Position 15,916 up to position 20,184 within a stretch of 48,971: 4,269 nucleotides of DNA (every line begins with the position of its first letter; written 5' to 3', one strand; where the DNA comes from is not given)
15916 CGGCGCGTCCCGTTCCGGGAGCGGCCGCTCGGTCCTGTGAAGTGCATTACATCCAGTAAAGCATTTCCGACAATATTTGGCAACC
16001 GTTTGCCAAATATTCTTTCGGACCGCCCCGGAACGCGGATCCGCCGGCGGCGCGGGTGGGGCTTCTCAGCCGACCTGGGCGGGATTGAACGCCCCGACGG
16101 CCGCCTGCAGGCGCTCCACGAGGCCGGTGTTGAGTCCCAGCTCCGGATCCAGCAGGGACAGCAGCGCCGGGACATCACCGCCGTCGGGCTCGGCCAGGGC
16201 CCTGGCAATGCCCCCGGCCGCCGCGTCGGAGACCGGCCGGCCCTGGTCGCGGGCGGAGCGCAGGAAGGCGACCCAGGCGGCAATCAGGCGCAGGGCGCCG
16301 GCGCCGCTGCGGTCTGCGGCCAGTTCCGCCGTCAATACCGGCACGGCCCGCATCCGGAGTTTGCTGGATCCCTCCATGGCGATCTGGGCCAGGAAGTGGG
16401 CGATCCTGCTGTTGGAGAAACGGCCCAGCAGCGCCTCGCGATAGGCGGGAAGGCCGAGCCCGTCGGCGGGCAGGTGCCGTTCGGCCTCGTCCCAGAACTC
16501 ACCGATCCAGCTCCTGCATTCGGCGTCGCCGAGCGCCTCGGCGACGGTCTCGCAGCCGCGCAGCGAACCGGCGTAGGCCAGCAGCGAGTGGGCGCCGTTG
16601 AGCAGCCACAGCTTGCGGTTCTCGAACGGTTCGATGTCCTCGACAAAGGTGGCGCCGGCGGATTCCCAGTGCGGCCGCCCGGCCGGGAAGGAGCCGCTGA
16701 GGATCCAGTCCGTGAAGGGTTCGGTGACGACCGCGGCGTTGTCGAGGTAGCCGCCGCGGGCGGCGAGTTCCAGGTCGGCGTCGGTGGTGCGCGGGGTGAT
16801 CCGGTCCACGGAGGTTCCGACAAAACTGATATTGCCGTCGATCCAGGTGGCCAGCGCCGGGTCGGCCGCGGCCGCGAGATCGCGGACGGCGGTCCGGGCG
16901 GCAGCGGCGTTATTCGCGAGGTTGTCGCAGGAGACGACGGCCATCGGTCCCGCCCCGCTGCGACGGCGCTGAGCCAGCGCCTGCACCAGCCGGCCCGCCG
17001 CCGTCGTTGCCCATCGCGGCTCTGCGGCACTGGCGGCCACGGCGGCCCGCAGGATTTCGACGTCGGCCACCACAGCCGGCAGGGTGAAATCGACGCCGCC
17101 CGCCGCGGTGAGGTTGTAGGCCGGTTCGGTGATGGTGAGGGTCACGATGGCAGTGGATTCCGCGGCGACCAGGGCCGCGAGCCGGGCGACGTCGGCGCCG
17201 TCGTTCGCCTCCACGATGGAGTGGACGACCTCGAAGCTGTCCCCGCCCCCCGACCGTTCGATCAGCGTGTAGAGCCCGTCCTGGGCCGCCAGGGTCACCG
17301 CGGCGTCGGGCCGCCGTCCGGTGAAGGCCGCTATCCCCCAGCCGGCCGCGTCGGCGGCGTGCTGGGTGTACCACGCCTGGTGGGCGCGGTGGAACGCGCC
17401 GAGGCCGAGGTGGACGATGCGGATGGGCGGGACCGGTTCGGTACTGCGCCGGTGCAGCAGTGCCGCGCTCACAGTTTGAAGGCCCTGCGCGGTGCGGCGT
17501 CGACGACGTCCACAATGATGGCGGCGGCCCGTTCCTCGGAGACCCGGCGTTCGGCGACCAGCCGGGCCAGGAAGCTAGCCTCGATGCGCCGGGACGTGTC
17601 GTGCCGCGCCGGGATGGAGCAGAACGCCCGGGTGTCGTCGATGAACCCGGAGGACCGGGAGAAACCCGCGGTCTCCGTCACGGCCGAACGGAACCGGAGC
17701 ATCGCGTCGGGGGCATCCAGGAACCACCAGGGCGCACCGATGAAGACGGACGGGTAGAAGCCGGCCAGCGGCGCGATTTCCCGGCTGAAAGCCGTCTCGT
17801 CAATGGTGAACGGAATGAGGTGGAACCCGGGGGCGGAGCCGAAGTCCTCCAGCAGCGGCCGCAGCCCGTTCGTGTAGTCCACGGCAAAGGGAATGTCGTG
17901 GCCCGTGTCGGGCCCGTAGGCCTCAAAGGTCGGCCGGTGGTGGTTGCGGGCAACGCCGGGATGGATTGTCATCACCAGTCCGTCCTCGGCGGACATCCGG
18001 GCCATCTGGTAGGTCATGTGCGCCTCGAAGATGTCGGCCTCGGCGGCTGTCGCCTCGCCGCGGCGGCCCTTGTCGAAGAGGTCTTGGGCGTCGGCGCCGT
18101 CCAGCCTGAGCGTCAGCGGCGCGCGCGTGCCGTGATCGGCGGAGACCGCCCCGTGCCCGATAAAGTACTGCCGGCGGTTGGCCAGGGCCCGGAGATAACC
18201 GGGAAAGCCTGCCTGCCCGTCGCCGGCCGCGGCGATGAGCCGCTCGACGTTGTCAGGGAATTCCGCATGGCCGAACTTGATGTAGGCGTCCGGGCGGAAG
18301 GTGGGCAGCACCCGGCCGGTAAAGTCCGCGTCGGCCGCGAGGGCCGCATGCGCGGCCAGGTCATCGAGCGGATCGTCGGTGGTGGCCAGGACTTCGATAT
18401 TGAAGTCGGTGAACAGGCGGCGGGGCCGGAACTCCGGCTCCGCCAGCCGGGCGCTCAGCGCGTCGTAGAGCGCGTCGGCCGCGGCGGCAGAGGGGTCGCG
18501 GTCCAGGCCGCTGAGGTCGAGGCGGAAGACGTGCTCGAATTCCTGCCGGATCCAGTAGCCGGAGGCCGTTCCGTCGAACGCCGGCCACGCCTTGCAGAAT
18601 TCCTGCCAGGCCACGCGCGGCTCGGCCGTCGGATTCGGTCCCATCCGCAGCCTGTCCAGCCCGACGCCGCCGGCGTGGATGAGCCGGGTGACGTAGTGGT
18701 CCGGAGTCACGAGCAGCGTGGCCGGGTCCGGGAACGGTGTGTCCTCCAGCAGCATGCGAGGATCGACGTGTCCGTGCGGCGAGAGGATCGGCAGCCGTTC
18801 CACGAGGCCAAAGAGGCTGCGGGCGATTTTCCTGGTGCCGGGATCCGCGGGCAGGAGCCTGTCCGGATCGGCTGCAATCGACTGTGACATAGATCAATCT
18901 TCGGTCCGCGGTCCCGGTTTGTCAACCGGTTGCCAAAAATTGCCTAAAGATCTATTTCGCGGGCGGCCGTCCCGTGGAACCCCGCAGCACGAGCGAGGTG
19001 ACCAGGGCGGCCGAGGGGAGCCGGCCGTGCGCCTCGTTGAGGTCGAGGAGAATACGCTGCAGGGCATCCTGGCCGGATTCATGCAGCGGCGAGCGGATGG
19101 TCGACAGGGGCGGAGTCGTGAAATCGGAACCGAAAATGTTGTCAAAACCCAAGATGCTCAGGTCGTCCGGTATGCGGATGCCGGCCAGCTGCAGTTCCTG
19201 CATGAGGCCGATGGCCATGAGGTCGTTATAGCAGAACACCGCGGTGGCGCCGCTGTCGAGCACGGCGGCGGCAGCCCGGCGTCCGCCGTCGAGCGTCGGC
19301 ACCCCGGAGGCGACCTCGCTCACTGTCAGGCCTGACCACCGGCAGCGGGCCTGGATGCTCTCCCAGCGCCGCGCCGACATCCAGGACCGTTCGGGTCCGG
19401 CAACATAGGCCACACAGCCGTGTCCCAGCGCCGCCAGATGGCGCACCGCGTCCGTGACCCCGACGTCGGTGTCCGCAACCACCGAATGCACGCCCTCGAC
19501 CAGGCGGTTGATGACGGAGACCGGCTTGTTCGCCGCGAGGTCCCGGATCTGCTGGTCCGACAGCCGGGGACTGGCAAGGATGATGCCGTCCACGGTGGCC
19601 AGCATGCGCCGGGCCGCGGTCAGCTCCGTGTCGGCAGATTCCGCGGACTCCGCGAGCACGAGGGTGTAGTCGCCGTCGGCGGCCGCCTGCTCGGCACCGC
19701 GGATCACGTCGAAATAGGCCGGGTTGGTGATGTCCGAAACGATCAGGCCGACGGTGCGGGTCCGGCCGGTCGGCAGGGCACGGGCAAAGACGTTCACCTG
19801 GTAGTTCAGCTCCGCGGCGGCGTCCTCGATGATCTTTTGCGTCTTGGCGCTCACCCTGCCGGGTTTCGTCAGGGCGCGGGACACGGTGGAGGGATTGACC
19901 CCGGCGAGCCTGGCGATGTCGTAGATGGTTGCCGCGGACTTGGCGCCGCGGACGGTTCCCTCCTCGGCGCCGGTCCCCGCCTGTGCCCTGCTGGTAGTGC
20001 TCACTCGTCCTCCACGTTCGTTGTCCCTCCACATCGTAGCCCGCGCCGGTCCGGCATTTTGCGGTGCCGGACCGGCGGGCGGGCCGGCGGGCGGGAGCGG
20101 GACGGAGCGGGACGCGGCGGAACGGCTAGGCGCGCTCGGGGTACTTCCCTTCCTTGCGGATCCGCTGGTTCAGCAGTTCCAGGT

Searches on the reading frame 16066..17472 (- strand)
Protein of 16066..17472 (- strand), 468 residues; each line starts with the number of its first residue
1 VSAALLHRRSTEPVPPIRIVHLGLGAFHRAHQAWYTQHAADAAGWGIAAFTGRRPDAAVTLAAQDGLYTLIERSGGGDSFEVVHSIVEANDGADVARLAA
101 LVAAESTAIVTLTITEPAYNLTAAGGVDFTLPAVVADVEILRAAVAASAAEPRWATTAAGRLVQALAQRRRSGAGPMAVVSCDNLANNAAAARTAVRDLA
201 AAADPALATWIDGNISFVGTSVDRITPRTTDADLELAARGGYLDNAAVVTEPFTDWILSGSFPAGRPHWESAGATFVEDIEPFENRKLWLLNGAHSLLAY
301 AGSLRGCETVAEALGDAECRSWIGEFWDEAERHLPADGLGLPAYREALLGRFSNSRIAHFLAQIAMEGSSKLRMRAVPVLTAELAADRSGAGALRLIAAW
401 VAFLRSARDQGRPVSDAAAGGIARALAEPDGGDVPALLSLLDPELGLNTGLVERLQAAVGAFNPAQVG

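Call 6: search_protein_families(library=pfam, proteins=[window:16066-17472:-])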
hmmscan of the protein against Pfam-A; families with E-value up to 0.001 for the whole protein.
window:16066-17472:- (468 aa): 2 families
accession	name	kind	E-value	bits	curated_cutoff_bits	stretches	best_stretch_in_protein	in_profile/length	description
PF01232.29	Mannitol_dh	-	5.5e-36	124.9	27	1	18-270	2-198/199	Mannitol dehydrogenase Rossmann domain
PF08125.19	Mannitol_dh_C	-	8.1e-31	107.4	30.7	1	279-459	1-186/190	Mannitol dehydrogenase C-terminal domain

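Call 38: search_protein_families(library=ncbifam, proteins=[window:16066-17472:-], max_evalue=1e-10)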
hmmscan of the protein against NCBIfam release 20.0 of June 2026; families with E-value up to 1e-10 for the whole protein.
window:16066-17472:- (468 aa): 10 families
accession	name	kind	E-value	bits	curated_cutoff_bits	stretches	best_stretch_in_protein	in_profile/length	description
NF043014.1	DArabDhDalD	equivalog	4.8e-72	243.1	600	1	20-409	2-390/452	D-arabinitol 4-dehydrogenase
NF011611.0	PRK15037.1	subfamily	3e-71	240.4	603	1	18-414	24-420/486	fructuronate reductase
NF002969.0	PRK03643.1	subfamily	4.9e-38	131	359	1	177-414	164-410/482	tagaturonate reductase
NF002652.0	PRK02318.2-5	equivalog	5.3e-20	71.8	356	1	139-364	78-290/377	mannitol-1-phosphate 5-dehydrogenase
NF002653.0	PRK02318.2-6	equivalog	1.7e-18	66.8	404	1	157-374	96-303/387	mannitol-1-phosphate 5-dehydrogenase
NF002649.0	PRK02318.2-1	equivalog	6e-18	64.9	422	1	140-368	79-296/386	mannitol-1-phosphate 5-dehydrogenase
NF002647.0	PRK02318.1-3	equivalog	7.7e-18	65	357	1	139-366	79-297/384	mannitol-1-phosphate 5-dehydrogenase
NF002646.0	PRK02318.1-2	equivalog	2.1e-16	60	368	1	132-354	71-283/382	mannitol-1-phosphate 5-dehydrogenase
NF002648.0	PRK02318.1-4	equivalog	4.8e-15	55.7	719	1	133-357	75-286/382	mannitol-1-phosphate 5-dehydrogenase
NF002645.0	PRK02318.1-1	equivalog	2.5e-11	43.4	389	1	173-360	108-277/368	mannitol-1-phosphate 5-dehydrogenase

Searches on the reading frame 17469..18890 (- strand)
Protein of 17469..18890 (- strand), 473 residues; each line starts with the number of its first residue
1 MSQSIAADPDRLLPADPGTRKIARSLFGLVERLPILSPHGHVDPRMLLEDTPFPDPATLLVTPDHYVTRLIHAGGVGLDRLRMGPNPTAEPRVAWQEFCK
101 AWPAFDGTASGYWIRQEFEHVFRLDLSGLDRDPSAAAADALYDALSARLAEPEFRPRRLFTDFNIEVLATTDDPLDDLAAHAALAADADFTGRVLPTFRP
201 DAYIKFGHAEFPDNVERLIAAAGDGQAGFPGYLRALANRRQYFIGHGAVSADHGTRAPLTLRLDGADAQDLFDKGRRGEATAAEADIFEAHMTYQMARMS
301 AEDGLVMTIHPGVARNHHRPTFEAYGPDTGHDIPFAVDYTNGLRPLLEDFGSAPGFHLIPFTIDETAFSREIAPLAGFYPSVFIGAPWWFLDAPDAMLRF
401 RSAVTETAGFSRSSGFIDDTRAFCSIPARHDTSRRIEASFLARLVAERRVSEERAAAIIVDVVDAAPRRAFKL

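Call 6: search_protein_families(library=pfam, proteins=[window:17469-18890:-])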
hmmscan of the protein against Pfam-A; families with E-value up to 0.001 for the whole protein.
window:17469-18890:- (473 aa): 1 family
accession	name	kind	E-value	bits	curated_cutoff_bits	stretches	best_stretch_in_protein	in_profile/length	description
PF02614.20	UxaC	-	5.2e-69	233.7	25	1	20-460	13-453/464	Glucuronate isomerase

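Call 38: search_protein_families(library=ncbifam, proteins=[window:17469-18890:-], max_evalue=1e-10)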
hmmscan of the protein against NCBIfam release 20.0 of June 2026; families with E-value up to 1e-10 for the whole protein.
window:17469-18890:- (473 aa): 1 family
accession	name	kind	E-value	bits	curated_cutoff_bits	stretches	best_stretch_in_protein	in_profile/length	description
NF002794.0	PRK02925.1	equivalog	3.3e-160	534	387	1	6-473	4-459/459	glucuronate isomerase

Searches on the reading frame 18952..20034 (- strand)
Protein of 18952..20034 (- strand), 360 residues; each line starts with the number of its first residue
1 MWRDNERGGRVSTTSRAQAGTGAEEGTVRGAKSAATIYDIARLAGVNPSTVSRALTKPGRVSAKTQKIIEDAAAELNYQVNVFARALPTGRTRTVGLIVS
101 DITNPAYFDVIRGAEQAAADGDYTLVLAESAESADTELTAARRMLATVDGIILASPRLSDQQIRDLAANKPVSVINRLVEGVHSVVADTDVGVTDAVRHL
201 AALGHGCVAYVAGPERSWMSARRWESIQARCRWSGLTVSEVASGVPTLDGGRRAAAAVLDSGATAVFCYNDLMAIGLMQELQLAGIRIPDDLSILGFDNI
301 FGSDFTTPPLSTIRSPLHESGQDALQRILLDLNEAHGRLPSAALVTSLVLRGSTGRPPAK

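Call 3: search_protein_families(library=pfam, proteins=[window:18952-20034:-])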
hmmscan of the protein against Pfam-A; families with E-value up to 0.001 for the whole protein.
window:18952-20034:- (360 aa): 4 families
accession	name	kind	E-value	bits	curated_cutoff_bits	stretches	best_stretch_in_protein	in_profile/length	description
PF13377.12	Peripla_BP_3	-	1.1e-29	104.1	26.5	1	197-354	1-167/167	Periplasmic binding protein-like domain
PF00532.27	Peripla_BP_1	-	3.3e-25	89.5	22.2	1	93-334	2-265/281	Periplasmic binding proteins and sugar binding domain of LacI family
PF00356.27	LacI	-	1.5e-15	57.2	27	1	36-81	1-46/46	Bacterial regulatory proteins, lacI family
PF13407.12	Peripla_BP_4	-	3.8e-06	27.1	35.1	1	95-299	1-218/258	Periplasmic binding protein domain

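Call 4: search_protein_families(library=ncbifam, proteins=[window:18952-20034:-])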
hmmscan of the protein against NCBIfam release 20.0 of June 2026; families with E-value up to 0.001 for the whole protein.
window:18952-20034:- (360 aa): 18 families
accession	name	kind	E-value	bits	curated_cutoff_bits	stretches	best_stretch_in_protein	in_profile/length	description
NF047341.1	lactose_RbsR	equivalog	7.3e-58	196.4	382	1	35-355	3-329/331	ribose utilization transcriptional repressor RbsR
NF008269.0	PRK11041.1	equivalog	2.7e-57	194.3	436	1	32-357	7-340/342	DNA-binding transcriptional regulator CytR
NF007075.0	PRK09526.1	subfamily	5.4e-48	163.7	340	1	33-356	4-333/358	LacI family DNA-binding transcriptional regulator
NF007743.0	PRK10423.1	equivalog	1.5e-43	149.2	531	1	35-353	2-329/330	ribose operon transcriptional repressor RbsR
TIGR01481.1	ccpA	equivalog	3.1e-43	148.5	442.35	1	35-328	3-303/330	catabolite control protein A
NF051853.1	TransRegUriRCory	equivalog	3.5e-42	144.7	550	1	35-326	1-296/327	transcriptional regulator UriR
NF008002.0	PRK10727.1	equivalog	1.1e-40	139.8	557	1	35-328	2-303/341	HTH-type transcriptional regulator GalR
NF007706.0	PRK10401.1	equivalog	6.6e-40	137.4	555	1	36-324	3-299/346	HTH-type transcriptional regulator GalS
NF052440.1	TransRegGNTRPSEAE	equivalog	1.4e-37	129.5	400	1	32-354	3-333/333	HTH-type transcriptional regulator GntR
NF007979.0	PRK10703.1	equivalog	3.6e-37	128.3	501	1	35-354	2-331/341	HTH-type transcriptional repressor PurR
NF007449.0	PRK10014.1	subfamily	6.9e-30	104.3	310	1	34-349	6-339/342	Mal regulon transcriptional regulator MalI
NF047913.1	TransRegIdnR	equivalog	2.8e-27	95.9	500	1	35-336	6-313/331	DNA-binding transcriptional regulator IdnR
TIGR02417.1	fruct_sucro_rep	subfamily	1.3e-23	83.8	389.55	1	36-216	1-189/327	D-fructose-responsive transcription factor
TIGR02405.1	trehalos_R_Ecol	equivalog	1.7e-20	73.6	357.35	1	36-335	3-299/311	trehalose operon repressor TreR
NF008452.0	PRK11303.1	equivalog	6.9e-20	71.5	385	1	37-232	3-206/332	catabolite repressor/activator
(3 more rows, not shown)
